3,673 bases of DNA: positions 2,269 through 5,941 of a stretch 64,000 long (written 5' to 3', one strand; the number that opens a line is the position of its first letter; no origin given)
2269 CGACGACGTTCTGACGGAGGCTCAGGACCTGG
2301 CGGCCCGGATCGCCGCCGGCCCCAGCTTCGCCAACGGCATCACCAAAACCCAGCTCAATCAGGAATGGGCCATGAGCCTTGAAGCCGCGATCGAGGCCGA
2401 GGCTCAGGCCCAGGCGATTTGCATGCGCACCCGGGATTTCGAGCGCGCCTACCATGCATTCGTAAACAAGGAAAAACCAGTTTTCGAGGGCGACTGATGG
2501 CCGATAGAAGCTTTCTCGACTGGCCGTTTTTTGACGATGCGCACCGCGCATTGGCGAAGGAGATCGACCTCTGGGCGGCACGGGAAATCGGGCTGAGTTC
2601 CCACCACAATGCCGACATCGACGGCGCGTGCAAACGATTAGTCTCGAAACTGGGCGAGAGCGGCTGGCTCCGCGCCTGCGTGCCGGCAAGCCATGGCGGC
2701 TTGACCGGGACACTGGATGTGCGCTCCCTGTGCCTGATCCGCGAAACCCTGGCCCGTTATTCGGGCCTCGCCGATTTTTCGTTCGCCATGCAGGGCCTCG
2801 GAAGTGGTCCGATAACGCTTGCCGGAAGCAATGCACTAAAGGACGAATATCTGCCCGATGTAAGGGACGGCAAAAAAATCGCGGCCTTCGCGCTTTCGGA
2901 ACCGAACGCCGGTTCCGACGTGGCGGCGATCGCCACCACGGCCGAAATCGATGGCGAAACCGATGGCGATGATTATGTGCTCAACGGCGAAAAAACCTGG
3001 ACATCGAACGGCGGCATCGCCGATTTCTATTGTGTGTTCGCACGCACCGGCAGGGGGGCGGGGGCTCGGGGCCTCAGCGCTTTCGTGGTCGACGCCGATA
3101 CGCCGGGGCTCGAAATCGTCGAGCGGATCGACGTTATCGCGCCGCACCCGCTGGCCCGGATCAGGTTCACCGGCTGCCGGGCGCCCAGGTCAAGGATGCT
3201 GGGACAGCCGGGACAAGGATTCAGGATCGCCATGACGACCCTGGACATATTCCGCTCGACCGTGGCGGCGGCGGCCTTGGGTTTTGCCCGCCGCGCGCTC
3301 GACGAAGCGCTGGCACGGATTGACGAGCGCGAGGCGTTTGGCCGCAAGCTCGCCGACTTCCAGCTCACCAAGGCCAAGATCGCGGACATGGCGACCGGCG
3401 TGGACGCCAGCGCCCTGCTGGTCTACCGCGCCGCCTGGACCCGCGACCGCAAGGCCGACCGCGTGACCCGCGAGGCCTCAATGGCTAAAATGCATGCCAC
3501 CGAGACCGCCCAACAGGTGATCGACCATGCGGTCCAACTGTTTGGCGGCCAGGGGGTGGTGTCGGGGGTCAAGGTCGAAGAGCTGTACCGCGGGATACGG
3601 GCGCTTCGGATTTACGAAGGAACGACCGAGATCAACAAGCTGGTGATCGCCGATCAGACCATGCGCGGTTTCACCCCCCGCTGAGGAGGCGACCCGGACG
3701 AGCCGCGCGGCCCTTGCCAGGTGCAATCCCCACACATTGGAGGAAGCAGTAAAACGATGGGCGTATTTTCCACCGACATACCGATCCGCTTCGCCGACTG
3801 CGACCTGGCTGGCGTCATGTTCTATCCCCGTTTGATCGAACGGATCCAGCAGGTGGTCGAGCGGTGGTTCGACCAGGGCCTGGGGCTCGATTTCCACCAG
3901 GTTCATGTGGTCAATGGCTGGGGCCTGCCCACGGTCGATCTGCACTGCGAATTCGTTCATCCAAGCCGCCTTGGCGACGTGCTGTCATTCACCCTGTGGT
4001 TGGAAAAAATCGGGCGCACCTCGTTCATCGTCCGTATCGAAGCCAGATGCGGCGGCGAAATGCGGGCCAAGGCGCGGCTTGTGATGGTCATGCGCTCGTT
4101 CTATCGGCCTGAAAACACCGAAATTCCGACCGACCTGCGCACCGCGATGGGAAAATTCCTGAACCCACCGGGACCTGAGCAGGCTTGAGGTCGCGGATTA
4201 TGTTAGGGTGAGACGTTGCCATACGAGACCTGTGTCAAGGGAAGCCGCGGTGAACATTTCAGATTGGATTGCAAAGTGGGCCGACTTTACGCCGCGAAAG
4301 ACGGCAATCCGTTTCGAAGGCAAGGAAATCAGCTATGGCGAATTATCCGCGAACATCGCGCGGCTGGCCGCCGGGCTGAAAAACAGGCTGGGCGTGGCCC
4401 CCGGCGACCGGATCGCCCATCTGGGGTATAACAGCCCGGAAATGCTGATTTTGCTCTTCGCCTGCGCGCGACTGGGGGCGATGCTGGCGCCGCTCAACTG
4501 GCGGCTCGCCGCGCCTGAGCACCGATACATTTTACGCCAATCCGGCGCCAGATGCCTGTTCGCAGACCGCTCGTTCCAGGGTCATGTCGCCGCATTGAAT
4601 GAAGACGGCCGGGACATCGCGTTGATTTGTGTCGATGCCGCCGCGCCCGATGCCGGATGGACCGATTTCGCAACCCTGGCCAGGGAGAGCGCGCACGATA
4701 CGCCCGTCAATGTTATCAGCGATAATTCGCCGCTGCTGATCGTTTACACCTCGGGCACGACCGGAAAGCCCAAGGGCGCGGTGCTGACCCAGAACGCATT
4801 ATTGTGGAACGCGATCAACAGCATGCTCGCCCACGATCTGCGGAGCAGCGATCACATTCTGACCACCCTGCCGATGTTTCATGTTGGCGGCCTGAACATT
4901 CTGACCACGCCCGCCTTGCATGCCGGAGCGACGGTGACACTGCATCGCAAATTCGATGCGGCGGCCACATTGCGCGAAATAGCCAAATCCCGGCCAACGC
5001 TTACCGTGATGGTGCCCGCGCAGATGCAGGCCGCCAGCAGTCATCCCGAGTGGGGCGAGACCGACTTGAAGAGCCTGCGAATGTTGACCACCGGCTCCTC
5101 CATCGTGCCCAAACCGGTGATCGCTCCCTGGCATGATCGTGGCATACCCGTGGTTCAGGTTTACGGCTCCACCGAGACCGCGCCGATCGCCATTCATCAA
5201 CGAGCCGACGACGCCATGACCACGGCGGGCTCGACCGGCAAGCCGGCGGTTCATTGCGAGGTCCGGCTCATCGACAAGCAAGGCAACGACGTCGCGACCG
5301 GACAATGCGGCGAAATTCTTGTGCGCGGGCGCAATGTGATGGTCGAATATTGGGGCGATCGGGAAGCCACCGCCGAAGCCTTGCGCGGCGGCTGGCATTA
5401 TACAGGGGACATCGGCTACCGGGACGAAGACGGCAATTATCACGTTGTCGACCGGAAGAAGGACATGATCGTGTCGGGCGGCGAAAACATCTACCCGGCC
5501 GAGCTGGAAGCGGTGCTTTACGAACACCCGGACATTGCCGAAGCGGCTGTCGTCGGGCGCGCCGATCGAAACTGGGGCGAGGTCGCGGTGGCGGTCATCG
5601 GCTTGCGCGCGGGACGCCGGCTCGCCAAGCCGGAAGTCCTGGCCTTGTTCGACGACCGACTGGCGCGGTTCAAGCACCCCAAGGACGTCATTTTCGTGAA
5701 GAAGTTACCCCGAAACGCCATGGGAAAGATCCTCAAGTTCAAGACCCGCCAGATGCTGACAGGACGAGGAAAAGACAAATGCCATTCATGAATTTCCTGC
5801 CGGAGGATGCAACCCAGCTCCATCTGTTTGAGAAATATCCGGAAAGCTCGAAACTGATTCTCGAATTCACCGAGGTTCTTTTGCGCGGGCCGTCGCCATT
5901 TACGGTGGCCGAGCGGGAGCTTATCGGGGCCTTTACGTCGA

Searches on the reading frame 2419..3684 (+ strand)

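Call 46: search_protein_families(library=pfam, proteins=[window:2419-3684:+], max_evalue=0.00001)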
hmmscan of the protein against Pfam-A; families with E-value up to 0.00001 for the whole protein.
window:2419-3684:+ (421 aa): 4 families
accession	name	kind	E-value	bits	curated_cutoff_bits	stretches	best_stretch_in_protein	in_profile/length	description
PF00441.29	Acyl-CoA_dh_1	-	7.3e-46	156.5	22.4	1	265-413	1-148/150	Acyl-CoA dehydrogenase, C-terminal domain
PF02770.24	Acyl-CoA_dh_M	-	1e-22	80.5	33.3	1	156-251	1-95/97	Acyl-CoA dehydrogenase, middle domain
PF08028.16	Acyl-CoA_dh_2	-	4.7e-19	69.4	22.7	1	281-402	2-132/134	Acyl-CoA dehydrogenase, C-terminal domain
PF02771.21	Acyl-CoA_dh_N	-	8e-14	52.4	22.9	1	40-151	2-112/113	Acyl-CoA dehydrogenase, N-terminal domain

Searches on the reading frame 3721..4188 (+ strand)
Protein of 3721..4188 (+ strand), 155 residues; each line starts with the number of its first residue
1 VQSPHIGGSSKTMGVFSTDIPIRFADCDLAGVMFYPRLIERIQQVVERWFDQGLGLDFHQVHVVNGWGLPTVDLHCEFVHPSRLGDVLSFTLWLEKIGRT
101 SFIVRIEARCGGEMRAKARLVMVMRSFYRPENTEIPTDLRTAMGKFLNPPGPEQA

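Call 46: search_protein_families(library=pfam, proteins=[window:3721-4188:+], max_evalue=0.00001)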
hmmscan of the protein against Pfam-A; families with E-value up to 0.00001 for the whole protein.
window:3721-4188:+ (155 aa): 2 families
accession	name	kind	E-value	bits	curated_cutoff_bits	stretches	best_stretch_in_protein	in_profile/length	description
PF13279.12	4HBT_2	-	4.1e-12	47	25.5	1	23-140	2-119/122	Thioesterase-like superfamily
PF03061.28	4HBT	-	3.9e-09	37.1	20.6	1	67-114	29-76/79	Thioesterase superfamily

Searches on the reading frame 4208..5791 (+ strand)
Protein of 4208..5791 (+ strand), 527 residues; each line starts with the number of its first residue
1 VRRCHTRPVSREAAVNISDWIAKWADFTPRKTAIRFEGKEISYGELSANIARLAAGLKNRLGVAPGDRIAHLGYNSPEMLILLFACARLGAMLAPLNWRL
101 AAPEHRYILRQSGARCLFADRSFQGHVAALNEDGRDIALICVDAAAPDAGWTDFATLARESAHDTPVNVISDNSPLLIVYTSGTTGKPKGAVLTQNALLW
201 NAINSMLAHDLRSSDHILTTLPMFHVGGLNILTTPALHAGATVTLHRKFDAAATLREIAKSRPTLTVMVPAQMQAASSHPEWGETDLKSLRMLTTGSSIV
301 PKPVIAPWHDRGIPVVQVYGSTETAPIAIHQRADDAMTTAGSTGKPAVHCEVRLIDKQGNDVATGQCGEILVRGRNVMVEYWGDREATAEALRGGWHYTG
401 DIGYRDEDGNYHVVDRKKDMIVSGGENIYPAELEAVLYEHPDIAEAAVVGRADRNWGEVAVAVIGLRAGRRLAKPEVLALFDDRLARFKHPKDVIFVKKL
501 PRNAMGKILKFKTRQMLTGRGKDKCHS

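Call 46: search_protein_families(library=pfam, proteins=[window:4208-5791:+], max_evalue=0.00001)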
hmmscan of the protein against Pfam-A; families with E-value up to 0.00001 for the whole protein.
window:4208-5791:+ (527 aa): 2 families
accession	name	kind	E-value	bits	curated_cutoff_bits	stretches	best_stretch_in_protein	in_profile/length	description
PF00501.34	AMP-binding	-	5.4e-88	295.8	29.9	1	23-382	3-384/384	AMP-binding enzyme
PF13193.12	AMP-binding_C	-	2e-17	64.3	24.5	1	432-507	1-76/76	AMP-binding enzyme C-terminal domain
